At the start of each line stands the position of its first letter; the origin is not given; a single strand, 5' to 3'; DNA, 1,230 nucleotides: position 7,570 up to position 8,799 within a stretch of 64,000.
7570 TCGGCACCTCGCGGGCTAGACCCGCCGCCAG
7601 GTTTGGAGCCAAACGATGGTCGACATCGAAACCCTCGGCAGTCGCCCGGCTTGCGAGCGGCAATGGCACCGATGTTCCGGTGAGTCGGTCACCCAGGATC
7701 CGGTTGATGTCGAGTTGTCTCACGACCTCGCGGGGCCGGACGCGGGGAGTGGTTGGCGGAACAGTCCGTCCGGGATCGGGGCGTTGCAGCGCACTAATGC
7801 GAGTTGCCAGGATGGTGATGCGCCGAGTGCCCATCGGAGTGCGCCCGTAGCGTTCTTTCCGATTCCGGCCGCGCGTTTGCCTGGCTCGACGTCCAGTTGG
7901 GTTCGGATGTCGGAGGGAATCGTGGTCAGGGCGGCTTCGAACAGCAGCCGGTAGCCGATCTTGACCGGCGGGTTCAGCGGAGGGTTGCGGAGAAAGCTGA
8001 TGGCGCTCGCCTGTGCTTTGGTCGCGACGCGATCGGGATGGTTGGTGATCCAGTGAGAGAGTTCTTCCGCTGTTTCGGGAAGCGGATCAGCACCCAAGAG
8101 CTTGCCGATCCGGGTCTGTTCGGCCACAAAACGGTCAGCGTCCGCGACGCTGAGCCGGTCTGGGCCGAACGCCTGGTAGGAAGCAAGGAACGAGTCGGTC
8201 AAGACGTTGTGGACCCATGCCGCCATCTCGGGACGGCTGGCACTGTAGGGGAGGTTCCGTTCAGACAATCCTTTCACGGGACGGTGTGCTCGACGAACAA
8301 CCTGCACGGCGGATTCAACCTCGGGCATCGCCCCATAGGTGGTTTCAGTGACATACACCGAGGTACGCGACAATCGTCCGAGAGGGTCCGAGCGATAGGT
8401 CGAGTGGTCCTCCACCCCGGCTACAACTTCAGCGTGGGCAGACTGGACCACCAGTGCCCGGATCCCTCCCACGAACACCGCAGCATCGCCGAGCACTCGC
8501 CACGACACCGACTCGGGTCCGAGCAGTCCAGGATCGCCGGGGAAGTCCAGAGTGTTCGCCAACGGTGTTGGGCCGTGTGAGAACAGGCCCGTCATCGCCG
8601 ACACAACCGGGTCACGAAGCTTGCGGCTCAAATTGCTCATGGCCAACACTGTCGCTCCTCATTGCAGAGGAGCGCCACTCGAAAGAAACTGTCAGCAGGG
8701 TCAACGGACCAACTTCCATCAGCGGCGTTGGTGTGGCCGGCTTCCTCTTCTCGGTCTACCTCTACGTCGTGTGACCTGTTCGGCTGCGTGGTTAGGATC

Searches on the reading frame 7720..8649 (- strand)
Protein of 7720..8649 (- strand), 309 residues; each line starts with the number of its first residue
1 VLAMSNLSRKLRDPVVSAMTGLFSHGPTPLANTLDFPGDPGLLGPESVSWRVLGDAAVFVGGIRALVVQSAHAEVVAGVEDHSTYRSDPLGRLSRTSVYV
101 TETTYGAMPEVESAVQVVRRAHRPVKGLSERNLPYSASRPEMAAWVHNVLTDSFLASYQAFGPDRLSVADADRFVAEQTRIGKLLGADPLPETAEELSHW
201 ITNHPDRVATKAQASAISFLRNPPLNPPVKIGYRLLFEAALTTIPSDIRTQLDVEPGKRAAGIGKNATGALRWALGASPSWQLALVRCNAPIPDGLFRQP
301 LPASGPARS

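Call 4: search_protein_families(library=pfam, proteins=[window:7720-8649:-], max_evalue=0.01)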
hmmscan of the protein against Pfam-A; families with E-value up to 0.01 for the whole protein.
window:7720-8649:- (309 aa): 1 family
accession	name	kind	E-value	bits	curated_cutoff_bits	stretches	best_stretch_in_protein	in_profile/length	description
PF09995.15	MPAB_Lcp_cat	-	1.3e-45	156.7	23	1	50-273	1-231/231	ER-bound oxygenase mpaB/B'/Rubber oxygenase, catalytic domain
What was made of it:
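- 7720..8649 (-): MpaB/Lcp-type oxygenase-domain gene, conserved neighbour of DoxX-B and anchor for the genome scan. Pfam PF09995, 1.3e-45 (call 4).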

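Call 21: find_related_loci(query=window:7720-8649:-, collection=genome_contigs, flank=10000)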
Query window:7720-8649:- (309 aa) in genome_contigs; peptide patterns used: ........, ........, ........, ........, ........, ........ (x = any residue, [..] = any of these).
176 stretches matched a pattern; 94 encode a relative of the query (tblastn E <= 1e-3); the best 80 are kept; 80 distinct loci.
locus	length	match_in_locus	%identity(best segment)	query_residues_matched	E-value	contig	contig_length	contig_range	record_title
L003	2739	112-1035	89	1-308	0e+0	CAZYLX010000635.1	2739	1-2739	MAG TPA_asm: uncultured Acidimicrobiaceae bacterium isolate SRP155585_co2_68 genome assembly, contig: NODE_49902_length_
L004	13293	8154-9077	87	1-308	0e+0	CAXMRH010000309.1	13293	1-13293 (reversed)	MAG: uncultured Chthoniobacterales bacterium isolate 07C-BC-St07_bin.4.orig genome assembly, contig: k141_3183266, whole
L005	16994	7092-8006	87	1-305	1e-179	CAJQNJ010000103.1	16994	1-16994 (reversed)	MAG: uncultured Acidimicrobiales bacterium isolate 10_20180412_Bin_METABAT_163_1 genome assembly, contig: c_000003287450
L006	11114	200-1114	88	4-308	3e-179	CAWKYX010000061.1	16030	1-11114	MAG: Acidimicrobiia bacterium isolate CB4_SCM.92 genome assembly, contig: Ga0302127_10001051, whole genome shotgun seque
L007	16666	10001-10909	87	1-303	8e-179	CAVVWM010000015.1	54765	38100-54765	MAG: uncultured Acidimicrobiales bacterium isolate MFD03551.bin.2.2 genome assembly, contig: contig_77418, whole genome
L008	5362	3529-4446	86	1-306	0e+0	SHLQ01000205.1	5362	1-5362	MAG: Acidimicrobiales bacterium isolate MetaBAT.bin.19 NODE_5544_length_5362_cov_7.840965, whole genome shotgun sequence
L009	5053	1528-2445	87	1-306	0e+0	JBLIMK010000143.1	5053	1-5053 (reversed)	MAG: Verrucomicrobiales bacterium isolate 3300053785_91 Ga0535658_0055210, whole genome shotgun sequence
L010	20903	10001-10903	85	4-304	4e-175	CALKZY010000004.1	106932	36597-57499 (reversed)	MAG: uncultured Acidimicrobiales bacterium isolate L1_Bin_MAXBIN__023_sub_1 genome assembly, contig: c_000000913175, who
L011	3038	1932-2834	86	4-304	0e+0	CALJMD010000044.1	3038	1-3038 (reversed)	MAG: uncultured Acidimicrobiales bacterium isolate L4_Bin_METABAT__141_1 genome assembly, contig: c_000000418806, whole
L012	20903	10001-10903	86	4-304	3e-173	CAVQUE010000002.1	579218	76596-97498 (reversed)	MAG: uncultured Acidimicrobiaceae bacterium isolate MFD09964.bin.2.87 genome assembly, contig: contig_140, whole genome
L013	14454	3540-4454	83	1-305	2e-172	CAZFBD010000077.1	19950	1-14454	MAG TPA_asm: uncultured Acidimicrobiales bacterium isolate SRP268394_co1_170 genome assembly, contig: NODE_4578_length_1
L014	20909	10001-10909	84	4-306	5e-171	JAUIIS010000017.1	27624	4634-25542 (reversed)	MAG: Acidimicrobiia bacterium isolate Co_bin.273 NODE_10123_length_27624_cov_1.269920, whole genome shotgun sequence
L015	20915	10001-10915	82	1-305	6e-167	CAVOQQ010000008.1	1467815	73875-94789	MAG: uncultured Acidimicrobiales bacterium isolate MFD09964.bin.1.68 genome assembly, contig: contig_7823, whole genome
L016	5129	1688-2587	81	4-303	3e-169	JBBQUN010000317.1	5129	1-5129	MAG: Acidimicrobiales bacterium isolate Co_metawrap_1930 Cmw_1930_k141_25053703_length_5129_cov_16.0000, whole genome sh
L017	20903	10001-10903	80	4-304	9e-164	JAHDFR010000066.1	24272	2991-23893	MAG: Acidimicrobiales bacterium isolate MAG-27 RZ_5814, whole genome shotgun sequence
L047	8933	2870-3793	66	2-309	2e-124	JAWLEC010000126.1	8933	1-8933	MAG: Ilumatobacteraceae bacterium isolate 20BLK6-1.bin.41 NODE_9021_length_8933_cov_5.089349, whole genome shotgun seque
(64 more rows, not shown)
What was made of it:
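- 7720..8649 (-): 80 orthologous loci (call 21).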

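Call 46: search_protein_families(library=pfam, proteins=[L047:5623-7797:+, L047:7807-8235:-, L047:8242-8697:-], max_evalue=0.01)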
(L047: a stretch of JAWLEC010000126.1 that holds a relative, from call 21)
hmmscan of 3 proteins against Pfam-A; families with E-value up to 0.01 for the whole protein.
L047:5623-7797:+ (724 aa): 0 families

L047:7807-8235:- (142 aa): 0 families

L047:8242-8697:- (151 aa): 1 family
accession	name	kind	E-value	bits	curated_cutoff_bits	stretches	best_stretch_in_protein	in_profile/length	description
PF19760.4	DUF6247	-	0.00017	22.1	26.9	1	82-138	15-71/99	Family of unknown function (DUF6247)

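Call 71: search_protein_families(library=ncbifam, proteins=[window:7720-8649:-], max_evalue=0.001)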
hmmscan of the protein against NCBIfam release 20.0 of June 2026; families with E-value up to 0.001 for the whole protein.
window:7720-8649:- (309 aa): 0 families
